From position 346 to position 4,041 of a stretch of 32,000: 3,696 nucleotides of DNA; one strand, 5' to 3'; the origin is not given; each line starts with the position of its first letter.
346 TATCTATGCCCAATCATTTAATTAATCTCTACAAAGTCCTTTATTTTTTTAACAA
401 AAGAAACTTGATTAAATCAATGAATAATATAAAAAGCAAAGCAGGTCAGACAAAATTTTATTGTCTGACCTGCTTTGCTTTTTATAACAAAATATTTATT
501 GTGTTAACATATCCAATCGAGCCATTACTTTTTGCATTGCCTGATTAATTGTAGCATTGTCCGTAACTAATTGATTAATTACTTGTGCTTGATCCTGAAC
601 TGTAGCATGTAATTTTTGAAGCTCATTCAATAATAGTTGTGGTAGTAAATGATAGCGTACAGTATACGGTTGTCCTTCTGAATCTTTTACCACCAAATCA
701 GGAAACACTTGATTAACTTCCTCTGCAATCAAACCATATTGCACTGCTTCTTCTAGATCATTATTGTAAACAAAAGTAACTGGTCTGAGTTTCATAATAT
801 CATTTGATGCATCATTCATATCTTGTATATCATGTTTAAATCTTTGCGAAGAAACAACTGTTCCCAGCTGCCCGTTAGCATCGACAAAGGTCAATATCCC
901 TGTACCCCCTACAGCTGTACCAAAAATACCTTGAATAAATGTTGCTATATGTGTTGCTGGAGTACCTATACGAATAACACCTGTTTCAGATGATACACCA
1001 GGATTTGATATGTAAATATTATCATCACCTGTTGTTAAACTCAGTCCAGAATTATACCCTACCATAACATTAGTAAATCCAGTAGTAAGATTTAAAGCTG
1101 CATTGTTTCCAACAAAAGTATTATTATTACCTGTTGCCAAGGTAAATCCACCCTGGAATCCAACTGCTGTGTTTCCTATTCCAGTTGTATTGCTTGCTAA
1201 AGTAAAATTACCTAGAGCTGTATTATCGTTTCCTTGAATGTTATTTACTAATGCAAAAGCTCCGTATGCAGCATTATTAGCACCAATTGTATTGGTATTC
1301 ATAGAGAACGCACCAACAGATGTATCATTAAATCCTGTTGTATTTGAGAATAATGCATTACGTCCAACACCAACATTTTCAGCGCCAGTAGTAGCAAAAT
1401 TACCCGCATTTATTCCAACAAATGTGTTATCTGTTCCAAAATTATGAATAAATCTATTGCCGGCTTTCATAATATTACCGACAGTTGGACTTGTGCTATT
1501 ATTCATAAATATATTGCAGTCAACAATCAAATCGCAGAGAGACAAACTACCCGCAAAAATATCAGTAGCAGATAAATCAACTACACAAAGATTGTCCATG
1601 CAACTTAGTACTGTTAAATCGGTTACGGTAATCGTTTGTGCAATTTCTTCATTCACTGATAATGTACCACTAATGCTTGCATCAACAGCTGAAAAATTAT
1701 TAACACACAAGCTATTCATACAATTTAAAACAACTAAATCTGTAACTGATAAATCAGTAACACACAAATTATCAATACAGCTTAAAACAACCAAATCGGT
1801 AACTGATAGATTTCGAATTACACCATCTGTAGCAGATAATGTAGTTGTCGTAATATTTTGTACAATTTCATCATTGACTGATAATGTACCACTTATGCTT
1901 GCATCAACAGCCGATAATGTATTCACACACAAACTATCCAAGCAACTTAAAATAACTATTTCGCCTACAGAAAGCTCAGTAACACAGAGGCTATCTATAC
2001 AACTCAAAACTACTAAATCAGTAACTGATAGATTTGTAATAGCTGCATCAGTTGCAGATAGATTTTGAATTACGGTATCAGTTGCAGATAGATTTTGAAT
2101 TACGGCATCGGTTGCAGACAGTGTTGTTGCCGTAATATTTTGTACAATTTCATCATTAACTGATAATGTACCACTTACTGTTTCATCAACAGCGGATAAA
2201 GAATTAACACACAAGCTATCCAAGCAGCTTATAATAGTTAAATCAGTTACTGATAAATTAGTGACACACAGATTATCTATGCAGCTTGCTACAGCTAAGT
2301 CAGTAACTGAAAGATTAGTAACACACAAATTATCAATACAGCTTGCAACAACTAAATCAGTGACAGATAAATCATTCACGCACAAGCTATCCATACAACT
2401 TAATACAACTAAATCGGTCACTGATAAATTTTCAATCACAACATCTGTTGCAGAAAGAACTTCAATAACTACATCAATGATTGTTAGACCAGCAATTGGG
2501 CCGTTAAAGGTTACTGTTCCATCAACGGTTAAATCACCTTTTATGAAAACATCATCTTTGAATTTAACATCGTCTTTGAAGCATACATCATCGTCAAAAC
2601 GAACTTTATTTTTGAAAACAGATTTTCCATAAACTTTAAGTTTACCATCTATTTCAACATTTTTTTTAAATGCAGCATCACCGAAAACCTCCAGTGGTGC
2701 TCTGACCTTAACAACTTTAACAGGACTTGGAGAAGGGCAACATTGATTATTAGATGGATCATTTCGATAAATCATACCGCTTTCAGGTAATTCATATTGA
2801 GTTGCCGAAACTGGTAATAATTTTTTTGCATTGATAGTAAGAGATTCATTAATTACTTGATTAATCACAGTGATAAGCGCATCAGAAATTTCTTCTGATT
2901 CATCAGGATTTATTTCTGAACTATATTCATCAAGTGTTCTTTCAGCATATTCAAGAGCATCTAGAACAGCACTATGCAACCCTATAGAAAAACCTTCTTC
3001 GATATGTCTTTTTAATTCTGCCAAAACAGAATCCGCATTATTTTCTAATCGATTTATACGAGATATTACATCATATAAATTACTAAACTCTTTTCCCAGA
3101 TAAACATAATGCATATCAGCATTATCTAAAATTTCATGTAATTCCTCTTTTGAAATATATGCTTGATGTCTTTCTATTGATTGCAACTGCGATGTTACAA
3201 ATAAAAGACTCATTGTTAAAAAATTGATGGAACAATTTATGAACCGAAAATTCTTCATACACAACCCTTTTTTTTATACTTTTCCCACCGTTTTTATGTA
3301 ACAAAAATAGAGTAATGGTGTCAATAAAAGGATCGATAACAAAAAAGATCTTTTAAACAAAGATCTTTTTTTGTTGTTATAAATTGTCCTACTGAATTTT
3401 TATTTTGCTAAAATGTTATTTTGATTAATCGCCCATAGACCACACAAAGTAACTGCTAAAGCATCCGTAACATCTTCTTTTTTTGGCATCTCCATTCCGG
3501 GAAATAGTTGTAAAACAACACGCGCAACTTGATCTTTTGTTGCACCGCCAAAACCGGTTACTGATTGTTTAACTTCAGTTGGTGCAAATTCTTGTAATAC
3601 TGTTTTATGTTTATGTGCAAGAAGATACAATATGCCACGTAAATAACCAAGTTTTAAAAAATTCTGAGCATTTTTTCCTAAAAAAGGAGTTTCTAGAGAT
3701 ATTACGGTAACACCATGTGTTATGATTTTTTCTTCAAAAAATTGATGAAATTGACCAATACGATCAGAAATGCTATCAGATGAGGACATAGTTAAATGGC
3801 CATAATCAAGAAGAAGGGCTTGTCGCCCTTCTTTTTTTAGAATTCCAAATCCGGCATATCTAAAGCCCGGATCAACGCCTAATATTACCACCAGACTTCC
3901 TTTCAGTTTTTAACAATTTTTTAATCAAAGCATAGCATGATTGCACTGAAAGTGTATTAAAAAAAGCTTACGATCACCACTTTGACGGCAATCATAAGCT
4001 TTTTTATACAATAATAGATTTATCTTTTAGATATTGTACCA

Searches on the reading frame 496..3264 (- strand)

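Call 4: search_protein_families(library=pfam, proteins=[window:496-3264:-], max_evalue=0.01)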
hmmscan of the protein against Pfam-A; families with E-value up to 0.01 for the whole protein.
window:496-3264:- (922 aa): 1 family
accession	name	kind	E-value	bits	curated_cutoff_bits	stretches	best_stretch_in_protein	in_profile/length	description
PF13884.11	Peptidase_S74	-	1.7e-12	47.9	22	1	805-858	1-57/58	Chaperone of endosialidase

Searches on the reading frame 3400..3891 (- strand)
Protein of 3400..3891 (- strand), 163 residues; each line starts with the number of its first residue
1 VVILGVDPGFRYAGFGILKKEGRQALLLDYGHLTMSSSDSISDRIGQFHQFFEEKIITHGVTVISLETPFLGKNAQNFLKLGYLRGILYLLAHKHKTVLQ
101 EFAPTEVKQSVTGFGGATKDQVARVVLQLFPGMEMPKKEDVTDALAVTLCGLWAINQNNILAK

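Call 37: find_encoding_contigs(protein=window:3400-3891:-, flank=10000, max_places=3)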
Protein window:3400-3891:- (163 aa): 2 contigs read that carry it; 1 place shown.
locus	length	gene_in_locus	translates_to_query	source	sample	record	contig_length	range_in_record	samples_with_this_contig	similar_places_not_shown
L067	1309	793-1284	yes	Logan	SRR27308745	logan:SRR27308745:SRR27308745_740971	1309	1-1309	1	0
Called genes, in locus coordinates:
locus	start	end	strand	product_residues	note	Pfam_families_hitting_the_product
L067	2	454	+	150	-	?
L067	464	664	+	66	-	-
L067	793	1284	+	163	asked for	PF02075:RuvC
